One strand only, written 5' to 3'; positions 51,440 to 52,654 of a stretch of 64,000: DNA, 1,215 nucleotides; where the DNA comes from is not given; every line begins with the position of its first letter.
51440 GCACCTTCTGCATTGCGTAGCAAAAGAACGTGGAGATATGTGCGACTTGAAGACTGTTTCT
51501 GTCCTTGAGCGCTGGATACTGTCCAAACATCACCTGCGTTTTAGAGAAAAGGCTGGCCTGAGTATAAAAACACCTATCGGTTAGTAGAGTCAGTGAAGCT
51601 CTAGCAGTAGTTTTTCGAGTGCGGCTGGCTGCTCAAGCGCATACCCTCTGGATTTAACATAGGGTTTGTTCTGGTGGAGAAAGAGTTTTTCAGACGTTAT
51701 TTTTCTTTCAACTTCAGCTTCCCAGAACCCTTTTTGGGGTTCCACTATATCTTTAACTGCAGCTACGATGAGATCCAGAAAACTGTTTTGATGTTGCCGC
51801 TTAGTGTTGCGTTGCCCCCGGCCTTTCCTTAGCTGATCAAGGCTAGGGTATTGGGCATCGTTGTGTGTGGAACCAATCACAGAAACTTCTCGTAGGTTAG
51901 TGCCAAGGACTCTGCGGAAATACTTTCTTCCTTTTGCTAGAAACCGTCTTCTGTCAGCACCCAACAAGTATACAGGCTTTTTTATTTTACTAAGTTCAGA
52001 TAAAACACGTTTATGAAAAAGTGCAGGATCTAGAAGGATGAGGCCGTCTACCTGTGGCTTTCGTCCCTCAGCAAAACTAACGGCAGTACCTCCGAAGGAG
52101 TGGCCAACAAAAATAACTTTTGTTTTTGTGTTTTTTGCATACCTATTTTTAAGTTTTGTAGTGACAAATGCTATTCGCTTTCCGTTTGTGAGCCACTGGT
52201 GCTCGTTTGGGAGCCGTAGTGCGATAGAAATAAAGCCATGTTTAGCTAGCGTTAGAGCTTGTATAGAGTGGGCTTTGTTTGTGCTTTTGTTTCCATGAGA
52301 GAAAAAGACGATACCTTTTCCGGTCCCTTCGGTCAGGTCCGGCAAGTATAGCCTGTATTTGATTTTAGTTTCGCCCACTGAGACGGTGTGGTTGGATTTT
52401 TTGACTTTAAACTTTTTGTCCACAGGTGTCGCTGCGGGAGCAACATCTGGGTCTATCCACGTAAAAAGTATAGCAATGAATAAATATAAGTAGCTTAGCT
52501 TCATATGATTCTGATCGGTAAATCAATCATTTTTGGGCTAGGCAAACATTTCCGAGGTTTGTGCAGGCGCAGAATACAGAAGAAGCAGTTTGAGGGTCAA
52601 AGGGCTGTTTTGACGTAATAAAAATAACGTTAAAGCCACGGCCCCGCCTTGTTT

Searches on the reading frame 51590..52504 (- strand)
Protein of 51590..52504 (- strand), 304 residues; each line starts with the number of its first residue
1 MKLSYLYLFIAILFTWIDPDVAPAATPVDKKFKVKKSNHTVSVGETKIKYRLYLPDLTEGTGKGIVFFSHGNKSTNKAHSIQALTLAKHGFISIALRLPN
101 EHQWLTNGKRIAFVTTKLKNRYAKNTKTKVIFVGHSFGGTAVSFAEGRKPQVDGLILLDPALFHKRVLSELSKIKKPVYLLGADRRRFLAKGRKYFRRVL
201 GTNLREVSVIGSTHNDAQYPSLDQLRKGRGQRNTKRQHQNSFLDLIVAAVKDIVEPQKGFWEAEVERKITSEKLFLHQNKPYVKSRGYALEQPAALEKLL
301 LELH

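Call 70: search_protein_families(library=pfam, proteins=[window:51590-52504:-], max_evalue=0.001)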
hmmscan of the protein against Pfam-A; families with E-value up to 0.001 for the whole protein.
window:51590-52504:- (304 aa): 3 families
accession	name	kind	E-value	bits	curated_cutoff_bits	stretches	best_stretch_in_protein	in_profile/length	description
PF03403.19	PAF-AH_p_II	-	5.9e-06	25.5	20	0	115-188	211-280/372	Platelet-activating factor acetylhydrolase, isoform II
PF12146.15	Hydrolase_4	-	3e-05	23.9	27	1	123-175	71-123/239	Serine aminopeptidase, S33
PF12695.13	Abhydrolase_5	-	0.00016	22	27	1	66-159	2-88/164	Alpha/beta hydrolase family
